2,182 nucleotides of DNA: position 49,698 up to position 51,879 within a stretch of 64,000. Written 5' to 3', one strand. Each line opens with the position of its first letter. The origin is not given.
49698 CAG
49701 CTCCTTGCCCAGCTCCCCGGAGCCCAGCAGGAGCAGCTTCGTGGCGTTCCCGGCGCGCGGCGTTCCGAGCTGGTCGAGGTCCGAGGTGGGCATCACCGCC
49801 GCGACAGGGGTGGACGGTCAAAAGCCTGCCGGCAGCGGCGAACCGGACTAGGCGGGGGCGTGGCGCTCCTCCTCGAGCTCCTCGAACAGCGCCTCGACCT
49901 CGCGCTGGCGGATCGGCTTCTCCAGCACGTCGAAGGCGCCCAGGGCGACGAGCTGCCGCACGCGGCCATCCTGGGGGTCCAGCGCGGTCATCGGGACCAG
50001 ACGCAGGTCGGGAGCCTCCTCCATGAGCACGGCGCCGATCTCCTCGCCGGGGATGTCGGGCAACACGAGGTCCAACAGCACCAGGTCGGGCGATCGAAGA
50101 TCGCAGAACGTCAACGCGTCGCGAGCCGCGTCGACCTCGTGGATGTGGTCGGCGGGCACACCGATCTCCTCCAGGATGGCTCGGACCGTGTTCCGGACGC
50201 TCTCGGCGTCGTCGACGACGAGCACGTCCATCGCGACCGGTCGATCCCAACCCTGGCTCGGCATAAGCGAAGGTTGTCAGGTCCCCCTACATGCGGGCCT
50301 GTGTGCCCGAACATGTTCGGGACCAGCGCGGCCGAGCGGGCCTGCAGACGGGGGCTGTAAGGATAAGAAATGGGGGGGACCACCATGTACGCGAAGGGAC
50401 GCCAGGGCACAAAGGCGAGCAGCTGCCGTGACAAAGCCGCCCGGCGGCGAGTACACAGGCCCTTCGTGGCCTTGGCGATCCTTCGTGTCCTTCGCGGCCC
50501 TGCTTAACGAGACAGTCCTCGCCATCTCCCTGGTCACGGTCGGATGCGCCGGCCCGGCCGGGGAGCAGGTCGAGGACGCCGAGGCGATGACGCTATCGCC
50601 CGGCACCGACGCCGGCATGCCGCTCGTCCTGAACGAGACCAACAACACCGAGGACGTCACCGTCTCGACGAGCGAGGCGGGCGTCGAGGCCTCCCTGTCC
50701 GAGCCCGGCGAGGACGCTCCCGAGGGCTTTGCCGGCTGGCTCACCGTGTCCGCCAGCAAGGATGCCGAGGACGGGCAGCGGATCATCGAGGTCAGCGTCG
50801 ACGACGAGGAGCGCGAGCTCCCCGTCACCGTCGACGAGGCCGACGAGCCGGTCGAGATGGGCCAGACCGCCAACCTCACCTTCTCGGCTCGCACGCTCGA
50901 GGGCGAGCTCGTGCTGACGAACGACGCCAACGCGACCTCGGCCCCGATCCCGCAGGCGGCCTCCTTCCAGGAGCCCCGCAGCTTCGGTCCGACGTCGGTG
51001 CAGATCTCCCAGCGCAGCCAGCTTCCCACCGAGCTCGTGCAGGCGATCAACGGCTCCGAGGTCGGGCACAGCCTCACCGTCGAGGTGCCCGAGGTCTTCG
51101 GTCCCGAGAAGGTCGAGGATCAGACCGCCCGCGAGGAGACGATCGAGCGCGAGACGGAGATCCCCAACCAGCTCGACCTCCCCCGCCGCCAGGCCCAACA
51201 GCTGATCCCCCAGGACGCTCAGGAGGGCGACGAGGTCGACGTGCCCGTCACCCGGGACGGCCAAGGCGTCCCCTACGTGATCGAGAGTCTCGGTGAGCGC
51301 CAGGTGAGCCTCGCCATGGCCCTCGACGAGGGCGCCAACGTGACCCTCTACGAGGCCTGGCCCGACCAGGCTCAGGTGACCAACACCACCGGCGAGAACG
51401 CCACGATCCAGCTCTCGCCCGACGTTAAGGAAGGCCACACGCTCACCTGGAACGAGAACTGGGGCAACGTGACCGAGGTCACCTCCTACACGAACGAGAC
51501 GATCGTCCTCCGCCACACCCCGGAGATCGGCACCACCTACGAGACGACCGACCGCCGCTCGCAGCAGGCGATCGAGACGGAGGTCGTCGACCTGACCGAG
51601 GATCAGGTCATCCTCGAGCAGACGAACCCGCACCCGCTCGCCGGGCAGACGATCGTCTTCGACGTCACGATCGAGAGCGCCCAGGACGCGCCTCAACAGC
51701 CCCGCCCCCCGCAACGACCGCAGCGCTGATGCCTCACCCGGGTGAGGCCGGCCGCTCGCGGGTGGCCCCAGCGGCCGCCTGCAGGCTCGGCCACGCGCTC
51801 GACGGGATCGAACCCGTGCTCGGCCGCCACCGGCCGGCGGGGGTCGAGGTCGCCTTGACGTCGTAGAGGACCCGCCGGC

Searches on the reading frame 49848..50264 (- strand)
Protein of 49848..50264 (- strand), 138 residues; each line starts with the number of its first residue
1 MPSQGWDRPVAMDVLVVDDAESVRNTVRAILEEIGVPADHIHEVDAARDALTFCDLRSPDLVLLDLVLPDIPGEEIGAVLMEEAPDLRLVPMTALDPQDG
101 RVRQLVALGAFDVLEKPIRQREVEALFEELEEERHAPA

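Call 8: search_protein_families(library=pfam, proteins=[window:49848-50264:-], max_evalue=0.01)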
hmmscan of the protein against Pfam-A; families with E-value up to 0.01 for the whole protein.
window:49848-50264:- (138 aa): 1 family
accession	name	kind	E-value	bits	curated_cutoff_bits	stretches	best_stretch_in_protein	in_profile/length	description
PF00072.30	Response_reg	-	8e-17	61.8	30.2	1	14-125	1-108/111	Response regulator receiver domain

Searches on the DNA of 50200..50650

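Call 47: search_rna_families(source=window, start=50200, end=50650, threshold=evalue, max_evalue=1)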
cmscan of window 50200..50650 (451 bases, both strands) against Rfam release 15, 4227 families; matches with E-value up to 1: 0.
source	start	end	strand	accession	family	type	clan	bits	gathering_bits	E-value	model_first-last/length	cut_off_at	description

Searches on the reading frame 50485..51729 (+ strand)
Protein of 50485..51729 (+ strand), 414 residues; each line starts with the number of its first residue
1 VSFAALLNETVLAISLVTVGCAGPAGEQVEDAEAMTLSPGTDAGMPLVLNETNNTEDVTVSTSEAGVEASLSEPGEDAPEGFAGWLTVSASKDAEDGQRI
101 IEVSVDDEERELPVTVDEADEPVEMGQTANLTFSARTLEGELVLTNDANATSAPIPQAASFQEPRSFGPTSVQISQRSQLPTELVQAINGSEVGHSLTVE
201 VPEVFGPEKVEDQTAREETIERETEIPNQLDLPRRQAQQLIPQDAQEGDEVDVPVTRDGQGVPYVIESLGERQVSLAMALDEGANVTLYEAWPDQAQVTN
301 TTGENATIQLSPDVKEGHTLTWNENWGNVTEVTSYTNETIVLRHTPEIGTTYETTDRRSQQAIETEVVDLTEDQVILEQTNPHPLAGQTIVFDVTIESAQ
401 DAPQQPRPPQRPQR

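Call 8: search_protein_families(library=pfam, proteins=[window:50485-51729:+], max_evalue=0.01)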
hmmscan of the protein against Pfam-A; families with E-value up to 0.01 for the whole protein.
window:50485-51729:+ (414 aa): 0 families

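Call 18: find_homologous_proteins(query=window:50485-51729:+)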
Query window:50485-51729:+ (414 aa): 21 proteins with E <= 0.001 among 6569 candidates.
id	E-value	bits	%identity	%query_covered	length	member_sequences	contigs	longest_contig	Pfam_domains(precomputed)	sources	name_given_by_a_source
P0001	9.9e-256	866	98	100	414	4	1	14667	-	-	-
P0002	2.4e-190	651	73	97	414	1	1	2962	-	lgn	-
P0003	6.1e-153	528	61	94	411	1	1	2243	-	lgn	-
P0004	4.1e-141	489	56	95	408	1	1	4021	-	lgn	-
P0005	1.5e-130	454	54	98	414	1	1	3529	-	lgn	-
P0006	2.4e-124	434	52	93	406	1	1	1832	-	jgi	jgi:FKBP-type peptidyl-prolyl cis-trans isomerase 2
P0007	1.4e-123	431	53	97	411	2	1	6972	-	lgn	-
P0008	7.5e-114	399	51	95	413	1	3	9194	-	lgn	-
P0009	7.7e-114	399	50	95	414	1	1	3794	-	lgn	-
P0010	9.0e-113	396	50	97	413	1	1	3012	-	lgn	-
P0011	2.0e-111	391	47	94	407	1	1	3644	-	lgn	-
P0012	1.1e-107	379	48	97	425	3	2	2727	-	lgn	-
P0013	4.3e-104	367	46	95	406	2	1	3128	-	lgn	-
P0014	4.1e-98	347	45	94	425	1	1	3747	-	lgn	-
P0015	5.2e-97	344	46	89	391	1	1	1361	-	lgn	-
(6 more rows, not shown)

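Call 20: find_encoding_contigs(protein=P0001, flank=6000, max_places=6)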
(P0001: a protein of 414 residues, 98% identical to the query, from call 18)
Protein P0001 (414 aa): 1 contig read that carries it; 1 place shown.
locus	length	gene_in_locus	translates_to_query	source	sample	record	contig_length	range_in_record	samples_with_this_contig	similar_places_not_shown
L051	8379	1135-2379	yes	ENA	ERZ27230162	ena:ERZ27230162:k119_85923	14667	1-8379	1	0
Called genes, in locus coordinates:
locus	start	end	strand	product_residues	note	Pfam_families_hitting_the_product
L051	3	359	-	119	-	?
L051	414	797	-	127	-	PF00072:Response_reg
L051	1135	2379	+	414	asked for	-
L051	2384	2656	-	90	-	-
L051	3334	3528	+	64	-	PF00313:CSD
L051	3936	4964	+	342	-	PF08240:ADH_N, PF00107:ADH_zinc_N, PF13602:ADH_zinc_N_2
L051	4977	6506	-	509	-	PF13365:Trypsin_2 (weak)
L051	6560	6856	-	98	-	-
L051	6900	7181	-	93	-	-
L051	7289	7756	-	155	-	PF27352:AF_0059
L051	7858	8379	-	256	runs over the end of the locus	PF01149:Fapy_DNA_glyco (weak), PF06831:H2TH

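Call 21: find_encoding_contigs(protein=P0002, flank=3000, max_places=4)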
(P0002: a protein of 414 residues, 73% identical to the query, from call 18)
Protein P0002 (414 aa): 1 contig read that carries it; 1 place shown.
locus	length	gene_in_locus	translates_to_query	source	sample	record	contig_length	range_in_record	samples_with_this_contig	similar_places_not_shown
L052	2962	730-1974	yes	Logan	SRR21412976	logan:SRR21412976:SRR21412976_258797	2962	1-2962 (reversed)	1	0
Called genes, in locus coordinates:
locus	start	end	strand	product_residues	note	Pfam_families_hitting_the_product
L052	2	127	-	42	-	?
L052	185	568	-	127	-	PF00072:Response_reg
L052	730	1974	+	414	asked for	-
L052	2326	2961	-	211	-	?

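Call 26: list_cluster_members(proteins=[P0001])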
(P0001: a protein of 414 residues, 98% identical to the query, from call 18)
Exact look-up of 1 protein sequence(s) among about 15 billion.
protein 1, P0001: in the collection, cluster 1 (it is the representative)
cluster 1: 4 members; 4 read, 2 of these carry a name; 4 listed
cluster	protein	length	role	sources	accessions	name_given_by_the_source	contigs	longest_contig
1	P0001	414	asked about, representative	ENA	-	-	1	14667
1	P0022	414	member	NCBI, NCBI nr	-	-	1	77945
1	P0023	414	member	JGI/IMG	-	FKBP-type peptidyl-prolyl cis-trans isomerase 2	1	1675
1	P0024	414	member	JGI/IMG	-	FKBP-type peptidyl-prolyl cis-trans isomerase 2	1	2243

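Call 29: find_encoding_contigs(protein=P0024, flank=3000, max_places=4)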
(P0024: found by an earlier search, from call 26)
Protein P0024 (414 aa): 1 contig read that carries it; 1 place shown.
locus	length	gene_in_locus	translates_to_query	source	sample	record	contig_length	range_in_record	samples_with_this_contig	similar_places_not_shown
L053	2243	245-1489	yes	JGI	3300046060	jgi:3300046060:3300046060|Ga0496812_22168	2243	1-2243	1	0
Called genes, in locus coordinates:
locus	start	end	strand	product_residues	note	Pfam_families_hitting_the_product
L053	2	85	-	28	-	?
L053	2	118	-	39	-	?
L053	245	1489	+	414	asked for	-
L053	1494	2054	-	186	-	-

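Call 30: find_encoding_contigs(protein=P0023, flank=3000, max_places=4)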
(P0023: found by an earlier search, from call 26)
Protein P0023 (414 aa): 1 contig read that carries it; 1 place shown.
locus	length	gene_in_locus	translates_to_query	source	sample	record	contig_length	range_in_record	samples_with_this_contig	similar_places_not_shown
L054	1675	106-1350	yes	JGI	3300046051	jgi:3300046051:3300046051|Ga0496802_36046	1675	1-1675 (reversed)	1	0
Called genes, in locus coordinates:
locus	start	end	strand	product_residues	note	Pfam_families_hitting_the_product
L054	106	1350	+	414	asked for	-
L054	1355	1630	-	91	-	-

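Call 31: find_encoding_contigs(protein=P0003, flank=3000, max_places=4)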
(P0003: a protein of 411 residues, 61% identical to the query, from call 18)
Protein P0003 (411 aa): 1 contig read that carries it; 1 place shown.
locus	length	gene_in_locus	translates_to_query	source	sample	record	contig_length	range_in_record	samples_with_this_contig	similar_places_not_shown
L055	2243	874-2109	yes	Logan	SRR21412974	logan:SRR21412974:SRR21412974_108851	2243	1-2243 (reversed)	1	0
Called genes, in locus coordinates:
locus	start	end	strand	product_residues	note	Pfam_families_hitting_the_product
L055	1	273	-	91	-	?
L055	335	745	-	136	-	PF00072:Response_reg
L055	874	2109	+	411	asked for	-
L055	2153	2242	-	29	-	?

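Call 36: search_protein_families(library=pfam, proteins=[P0001], max_evalue=10)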
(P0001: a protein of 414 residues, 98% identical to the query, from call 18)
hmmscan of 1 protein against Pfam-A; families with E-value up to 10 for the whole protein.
P0001 (414 aa): 1 family
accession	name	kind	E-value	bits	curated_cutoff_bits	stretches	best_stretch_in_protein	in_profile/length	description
PF21226.3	MalQ_N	-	5.9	7.8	24.1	1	254-323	5-77/91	MalQ N-terminal beta sandwich domain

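Call 37: search_protein_families(library=ncbifam, proteins=[P0001], max_evalue=1)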
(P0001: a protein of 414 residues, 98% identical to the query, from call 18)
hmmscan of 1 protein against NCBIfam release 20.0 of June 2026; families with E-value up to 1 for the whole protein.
P0001 (414 aa): 1 family
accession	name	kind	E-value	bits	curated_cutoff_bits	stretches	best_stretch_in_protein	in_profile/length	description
NF011676.0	PRK15095.1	equivalog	0.022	14.2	125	1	332-398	79-142/156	FKBP-type peptidyl-prolyl cis-trans isomerase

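Call 45: find_related_loci(query=A4, collection=genome_contigs, flank=1500)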
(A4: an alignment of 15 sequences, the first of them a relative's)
Query A4 (414 aa) in genome_contigs; peptide patterns used: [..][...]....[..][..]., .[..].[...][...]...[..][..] (x = any residue, [..] = any of these).
63 stretches matched a pattern; 1 encode a relative of the query (tblastn E <= 1e-3); 1 distinct loci.
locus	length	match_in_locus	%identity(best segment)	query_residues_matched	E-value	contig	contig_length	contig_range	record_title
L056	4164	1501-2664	44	20-397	2e-93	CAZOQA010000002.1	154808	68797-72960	MAG TPA_asm: uncultured Thermoplasmatales archaeon isolate binchicken_co207_141 genome assembly, contig: NODE_21_length_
